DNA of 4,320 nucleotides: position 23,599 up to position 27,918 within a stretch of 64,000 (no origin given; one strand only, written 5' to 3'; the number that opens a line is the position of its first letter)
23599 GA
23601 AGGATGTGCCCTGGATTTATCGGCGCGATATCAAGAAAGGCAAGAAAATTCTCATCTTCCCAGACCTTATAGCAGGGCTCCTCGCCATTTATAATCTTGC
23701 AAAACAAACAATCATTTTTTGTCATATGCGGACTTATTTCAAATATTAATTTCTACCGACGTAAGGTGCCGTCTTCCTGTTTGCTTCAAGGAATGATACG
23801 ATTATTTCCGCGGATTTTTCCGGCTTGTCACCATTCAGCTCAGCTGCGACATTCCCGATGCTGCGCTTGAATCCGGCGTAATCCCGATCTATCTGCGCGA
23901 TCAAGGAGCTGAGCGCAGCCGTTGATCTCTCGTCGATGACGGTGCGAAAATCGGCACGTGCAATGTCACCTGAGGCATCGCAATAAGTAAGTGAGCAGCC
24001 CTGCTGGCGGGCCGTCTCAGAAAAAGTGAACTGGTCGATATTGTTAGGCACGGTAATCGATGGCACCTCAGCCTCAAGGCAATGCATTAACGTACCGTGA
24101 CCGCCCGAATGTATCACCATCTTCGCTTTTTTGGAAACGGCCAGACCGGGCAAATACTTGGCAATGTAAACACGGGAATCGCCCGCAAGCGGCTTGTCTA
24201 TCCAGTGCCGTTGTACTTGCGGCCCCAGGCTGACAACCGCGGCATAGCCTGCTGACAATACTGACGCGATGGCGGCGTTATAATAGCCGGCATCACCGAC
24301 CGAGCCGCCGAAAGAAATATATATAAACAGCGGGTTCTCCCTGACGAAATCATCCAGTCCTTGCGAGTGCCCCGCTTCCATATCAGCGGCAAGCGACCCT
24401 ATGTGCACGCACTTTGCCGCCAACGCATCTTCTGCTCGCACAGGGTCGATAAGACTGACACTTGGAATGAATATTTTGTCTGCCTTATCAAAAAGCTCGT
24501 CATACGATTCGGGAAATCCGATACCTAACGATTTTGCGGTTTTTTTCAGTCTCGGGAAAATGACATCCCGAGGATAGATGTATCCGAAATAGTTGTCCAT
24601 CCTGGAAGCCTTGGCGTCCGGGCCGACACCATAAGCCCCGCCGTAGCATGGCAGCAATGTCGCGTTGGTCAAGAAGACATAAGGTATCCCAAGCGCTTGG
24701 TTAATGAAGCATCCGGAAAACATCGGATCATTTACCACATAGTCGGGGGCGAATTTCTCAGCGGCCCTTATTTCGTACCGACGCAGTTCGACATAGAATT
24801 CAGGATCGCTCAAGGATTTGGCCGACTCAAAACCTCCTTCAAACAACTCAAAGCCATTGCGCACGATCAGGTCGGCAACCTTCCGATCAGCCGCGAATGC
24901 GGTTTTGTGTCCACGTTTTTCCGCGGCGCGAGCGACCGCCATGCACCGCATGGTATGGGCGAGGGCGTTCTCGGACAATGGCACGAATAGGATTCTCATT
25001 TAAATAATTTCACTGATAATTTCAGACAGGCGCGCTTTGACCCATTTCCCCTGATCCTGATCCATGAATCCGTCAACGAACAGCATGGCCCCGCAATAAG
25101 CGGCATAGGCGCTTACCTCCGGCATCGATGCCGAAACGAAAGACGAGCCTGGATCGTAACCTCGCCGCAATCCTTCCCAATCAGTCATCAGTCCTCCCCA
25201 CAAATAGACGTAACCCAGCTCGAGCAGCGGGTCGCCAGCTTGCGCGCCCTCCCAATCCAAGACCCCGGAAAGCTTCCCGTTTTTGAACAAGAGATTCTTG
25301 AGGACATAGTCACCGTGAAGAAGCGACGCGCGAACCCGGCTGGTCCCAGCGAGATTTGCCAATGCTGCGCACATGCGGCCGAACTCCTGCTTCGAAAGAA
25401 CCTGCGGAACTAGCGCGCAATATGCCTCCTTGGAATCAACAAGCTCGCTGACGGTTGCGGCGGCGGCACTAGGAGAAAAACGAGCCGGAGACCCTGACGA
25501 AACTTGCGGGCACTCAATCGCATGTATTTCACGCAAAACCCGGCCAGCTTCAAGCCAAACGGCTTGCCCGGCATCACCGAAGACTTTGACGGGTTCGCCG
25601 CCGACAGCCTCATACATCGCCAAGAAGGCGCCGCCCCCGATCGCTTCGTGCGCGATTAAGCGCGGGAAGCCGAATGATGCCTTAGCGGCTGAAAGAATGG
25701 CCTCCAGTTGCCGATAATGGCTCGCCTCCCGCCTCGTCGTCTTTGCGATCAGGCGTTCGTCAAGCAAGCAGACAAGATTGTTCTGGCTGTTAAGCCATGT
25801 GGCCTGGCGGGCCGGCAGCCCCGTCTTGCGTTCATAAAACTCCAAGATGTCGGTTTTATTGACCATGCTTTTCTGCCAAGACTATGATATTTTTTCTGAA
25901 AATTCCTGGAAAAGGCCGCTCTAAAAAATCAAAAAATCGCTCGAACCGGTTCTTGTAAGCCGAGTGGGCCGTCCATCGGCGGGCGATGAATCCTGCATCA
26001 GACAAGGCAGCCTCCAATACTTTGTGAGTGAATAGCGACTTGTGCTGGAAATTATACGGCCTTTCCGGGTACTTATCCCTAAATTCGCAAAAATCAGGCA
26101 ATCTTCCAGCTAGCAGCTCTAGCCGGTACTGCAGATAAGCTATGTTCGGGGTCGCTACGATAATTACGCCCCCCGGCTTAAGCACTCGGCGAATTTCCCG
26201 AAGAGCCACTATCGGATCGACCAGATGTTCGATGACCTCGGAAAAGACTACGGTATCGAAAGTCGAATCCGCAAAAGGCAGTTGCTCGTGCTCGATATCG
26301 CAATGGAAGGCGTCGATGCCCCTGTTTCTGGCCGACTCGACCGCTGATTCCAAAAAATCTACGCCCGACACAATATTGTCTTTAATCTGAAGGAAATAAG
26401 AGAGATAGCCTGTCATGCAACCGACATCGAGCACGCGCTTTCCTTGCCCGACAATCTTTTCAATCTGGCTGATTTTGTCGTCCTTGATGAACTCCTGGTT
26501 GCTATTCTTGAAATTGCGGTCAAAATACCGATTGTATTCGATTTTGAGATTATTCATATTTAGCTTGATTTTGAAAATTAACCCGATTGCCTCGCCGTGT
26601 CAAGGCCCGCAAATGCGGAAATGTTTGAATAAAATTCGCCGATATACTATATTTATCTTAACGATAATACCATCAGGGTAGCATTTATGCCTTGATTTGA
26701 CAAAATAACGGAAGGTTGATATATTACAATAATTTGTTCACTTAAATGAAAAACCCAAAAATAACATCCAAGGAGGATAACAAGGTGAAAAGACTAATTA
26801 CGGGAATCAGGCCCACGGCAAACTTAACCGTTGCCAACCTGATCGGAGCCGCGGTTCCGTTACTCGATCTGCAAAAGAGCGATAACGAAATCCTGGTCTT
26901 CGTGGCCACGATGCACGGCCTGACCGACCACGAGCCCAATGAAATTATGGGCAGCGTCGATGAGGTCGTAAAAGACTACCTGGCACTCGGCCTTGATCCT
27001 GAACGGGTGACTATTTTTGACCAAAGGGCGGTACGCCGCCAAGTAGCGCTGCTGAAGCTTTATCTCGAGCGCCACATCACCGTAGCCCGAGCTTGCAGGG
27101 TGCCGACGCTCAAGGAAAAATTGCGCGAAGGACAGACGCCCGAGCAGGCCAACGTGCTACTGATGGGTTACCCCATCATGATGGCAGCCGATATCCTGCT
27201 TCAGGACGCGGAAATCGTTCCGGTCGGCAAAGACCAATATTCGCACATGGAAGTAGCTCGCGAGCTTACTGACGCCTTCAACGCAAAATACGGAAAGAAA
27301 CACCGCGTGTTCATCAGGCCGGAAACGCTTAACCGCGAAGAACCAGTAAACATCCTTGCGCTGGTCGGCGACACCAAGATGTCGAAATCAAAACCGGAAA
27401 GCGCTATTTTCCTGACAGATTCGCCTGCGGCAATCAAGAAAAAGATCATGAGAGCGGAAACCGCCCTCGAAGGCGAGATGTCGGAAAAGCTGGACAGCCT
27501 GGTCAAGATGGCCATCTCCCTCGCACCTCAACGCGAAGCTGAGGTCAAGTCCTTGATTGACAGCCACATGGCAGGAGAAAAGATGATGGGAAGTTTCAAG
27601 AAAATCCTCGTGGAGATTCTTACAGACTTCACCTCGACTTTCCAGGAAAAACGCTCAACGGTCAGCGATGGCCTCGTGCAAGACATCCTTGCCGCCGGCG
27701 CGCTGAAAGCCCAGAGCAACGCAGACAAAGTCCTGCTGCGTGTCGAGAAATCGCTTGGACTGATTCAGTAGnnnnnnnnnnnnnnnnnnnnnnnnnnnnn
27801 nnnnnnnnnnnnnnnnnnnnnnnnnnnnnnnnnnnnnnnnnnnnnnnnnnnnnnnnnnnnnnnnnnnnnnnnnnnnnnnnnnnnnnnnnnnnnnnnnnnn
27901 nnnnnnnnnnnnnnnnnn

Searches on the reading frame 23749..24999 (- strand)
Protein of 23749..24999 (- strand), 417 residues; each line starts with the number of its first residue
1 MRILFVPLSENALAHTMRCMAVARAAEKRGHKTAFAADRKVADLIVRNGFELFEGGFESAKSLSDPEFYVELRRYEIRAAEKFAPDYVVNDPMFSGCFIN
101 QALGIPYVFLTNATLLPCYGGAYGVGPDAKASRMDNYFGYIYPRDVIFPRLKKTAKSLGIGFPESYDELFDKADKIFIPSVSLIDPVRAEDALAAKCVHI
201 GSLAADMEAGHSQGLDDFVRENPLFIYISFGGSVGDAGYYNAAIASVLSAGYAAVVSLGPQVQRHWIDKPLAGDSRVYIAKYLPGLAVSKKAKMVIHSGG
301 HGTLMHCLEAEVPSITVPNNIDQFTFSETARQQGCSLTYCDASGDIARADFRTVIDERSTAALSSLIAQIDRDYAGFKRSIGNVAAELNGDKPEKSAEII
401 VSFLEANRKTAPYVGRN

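Call 63: search_protein_families(library=pfam, proteins=[window:23749-24999:-], max_evalue=0.00001)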
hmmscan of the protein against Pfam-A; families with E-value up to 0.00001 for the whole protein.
window:23749-24999:- (417 aa): 1 family
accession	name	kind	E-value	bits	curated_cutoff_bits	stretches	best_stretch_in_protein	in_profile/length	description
PF06722.18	EryCIII-like_C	-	2.8e-06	27.8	31.7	1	277-365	33-123/145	Erythromycin biosynthesis protein CIII-like, C-terminal domain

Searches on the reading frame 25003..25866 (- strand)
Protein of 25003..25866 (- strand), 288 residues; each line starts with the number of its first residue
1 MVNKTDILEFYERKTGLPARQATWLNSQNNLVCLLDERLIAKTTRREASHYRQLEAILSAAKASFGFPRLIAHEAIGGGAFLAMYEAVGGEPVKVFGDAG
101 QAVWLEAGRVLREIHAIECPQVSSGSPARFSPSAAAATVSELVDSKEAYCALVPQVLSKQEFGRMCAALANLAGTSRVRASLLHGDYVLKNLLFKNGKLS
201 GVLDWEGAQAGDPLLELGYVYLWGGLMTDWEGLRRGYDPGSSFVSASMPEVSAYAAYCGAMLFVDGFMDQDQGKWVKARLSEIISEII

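Call 63: search_protein_families(library=pfam, proteins=[window:25003-25866:-], max_evalue=0.00001)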
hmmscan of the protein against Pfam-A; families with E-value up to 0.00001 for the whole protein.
window:25003-25866:- (288 aa): 1 family
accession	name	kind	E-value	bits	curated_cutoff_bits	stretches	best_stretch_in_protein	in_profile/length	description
PF01636.29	APH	-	5.6e-20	72.6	23.2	1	38-237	22-225/239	Phosphotransferase enzyme family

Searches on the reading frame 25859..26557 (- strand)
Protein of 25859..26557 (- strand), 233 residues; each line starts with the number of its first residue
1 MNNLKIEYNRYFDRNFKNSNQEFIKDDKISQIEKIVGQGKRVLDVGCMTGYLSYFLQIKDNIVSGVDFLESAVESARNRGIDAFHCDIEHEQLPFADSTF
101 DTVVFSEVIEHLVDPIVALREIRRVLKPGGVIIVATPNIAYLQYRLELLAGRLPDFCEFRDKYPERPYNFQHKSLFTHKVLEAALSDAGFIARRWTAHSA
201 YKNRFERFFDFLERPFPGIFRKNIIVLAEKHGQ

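Call 65: search_protein_families(library=ncbifam, proteins=[window:25859-26557:-], max_evalue=0.00001)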
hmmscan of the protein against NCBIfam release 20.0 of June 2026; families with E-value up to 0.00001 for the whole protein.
window:25859-26557:- (233 aa): 33 families (the best 25 are shown)
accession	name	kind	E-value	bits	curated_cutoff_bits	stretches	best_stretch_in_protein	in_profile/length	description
TIGR02081.1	metW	equivalog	8.9e-19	67.8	189.5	1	29-155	4-129/194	methionine biosynthesis protein MetW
NF045667.1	MTase_DVU1556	equivalog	2e-17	63.3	155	1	37-201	21-171/213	DVU_1556 family methyltransferase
TIGR01983.1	UbiG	equivalog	1.8e-16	60.1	102.95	1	1-146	25-163/228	bifunctional 2-polyprenyl-6-hydroxyphenol methylase/3-demethylubiquinol 3-O-methyltransferase UbiG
TIGR01934.1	MenG_MenH_UbiE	subfamily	9e-13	48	158.35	1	29-196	32-209/223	ubiquinone/menaquinone biosynthesis methyltransferase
NF001241.0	PRK00216.1-2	equivalog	2.5e-12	46.9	327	1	37-175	50-191/231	demethylmenaquinone methyltransferase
NF043040.1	corrin_prot_MT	hypoth_equivalog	2.9e-12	46.5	180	1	32-135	35-148/216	corrinoid protein-associated methyltransferase CpaM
NF047649.1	MTase_UXPK_star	exception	2.1e-11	43.4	460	1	38-135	77-182/283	methyltransferase/UXPK-star double selenoprotein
TIGR02072.1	BioC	equivalog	5.9e-11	42.6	184.95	1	27-136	22-134/244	malonyl-ACP O-methyltransferase BioC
NF041537.1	ArsM_AhpD_UU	exception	1.8e-10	40.2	510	1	36-136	74-182/345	arsenite methyltransferase/AhpD domain selenoprotein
NF001244.0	PRK00216.1-5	equivalog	1.9e-10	40.4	216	1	38-134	48-153/236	bifunctional demethylmenaquinone methyltransferase/2-methoxy-6-polyprenyl-1,4-benzoquinol methylase UbiE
TIGR00452.1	TIGR00452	equivalog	2.4e-10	39.7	275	1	38-137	117-222/316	tRNA 5-methoxyuridine(34)/uridine 5-oxyacetic acid(34) synthase CmoB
NF011650.0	PRK15068.1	equivalog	3.5e-10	39.2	209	1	26-137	108-228/324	tRNA 5-methoxyuridine(34)/uridine 5-oxyacetic acid(34) synthase CmoB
NF001243.0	PRK00216.1-4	equivalog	5.9e-10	38.9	235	1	35-134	44-151/237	demethylmenaquinone methyltransferase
NF007610.0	PRK10258.1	equivalog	9e-10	38.3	342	1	40-136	44-140/251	malonyl-ACP O-methyltransferase BioC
TIGR02752.1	MenG_heptapren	equivalog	1.1e-09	38.2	419.85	1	33-134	40-149/231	demethylmenaquinone methyltransferase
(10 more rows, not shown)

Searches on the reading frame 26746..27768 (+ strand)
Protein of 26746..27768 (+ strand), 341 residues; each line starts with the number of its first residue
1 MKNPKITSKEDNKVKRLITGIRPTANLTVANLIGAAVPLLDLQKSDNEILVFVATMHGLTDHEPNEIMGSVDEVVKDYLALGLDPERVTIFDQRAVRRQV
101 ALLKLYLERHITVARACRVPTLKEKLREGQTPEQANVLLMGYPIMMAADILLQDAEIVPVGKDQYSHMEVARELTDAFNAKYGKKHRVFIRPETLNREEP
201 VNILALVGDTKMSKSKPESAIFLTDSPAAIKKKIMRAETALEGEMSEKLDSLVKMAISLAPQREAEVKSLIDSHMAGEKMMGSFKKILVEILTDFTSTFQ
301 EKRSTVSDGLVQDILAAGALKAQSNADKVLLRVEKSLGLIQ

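Call 63: search_protein_families(library=pfam, proteins=[window:26746-27768:+], max_evalue=0.00001)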
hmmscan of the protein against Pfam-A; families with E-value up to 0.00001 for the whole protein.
window:26746-27768:+ (341 aa): 1 family
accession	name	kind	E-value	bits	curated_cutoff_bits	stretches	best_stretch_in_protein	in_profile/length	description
PF00579.31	tRNA-synt_1b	-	4.9e-44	151.3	21.1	1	13-266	4-253/292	tRNA synthetases class I (W and Y)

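Call 65: search_protein_families(library=ncbifam, proteins=[window:26746-27768:+], max_evalue=0.00001)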
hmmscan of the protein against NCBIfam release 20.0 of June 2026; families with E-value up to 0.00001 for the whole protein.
window:26746-27768:+ (341 aa): 10 families
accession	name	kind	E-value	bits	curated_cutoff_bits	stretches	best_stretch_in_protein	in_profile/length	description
TIGR00233.1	trpS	equivalog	1.2e-67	228.5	176.75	1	15-339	3-328/328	tryptophan--tRNA ligase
NF009207.0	PRK12556.1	equivalog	3.5e-43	147.7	479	1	15-339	4-331/332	tryptophan--tRNA ligase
NF008922.0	PRK12283.1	equivalog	2.4e-36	125.5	572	1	14-186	3-175/400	tryptophan--tRNA ligase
NF008923.0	PRK12284.1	equivalog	8.1e-35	120.4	597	1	15-339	3-331/431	tryptophan--tRNA ligase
NF008925.0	PRK12285.1-2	equivalog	8.1e-24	84.2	451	1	16-315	64-361/365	tryptophan--tRNA ligase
NF006330.0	PRK08560.1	equivalog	1.3e-20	73.8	220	1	12-237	30-248/342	tyrosine--tRNA ligase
NF008927.0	PRK12285.1-4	equivalog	4.2e-20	72.1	478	1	8-312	67-368/385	tryptophan--tRNA ligase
NF008926.0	PRK12285.1-3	equivalog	6.4e-15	55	320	1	210-310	316-424/429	tryptophan--tRNA ligase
NF008924.0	PRK12285.1-1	equivalog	2.9e-13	49.8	644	1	75-321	137-372/381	tryptophan--tRNA ligase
NF008928.0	PRK12285.1-5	equivalog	3e-08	32.7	891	0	209-310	406-516/530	tryptophan--tRNA ligase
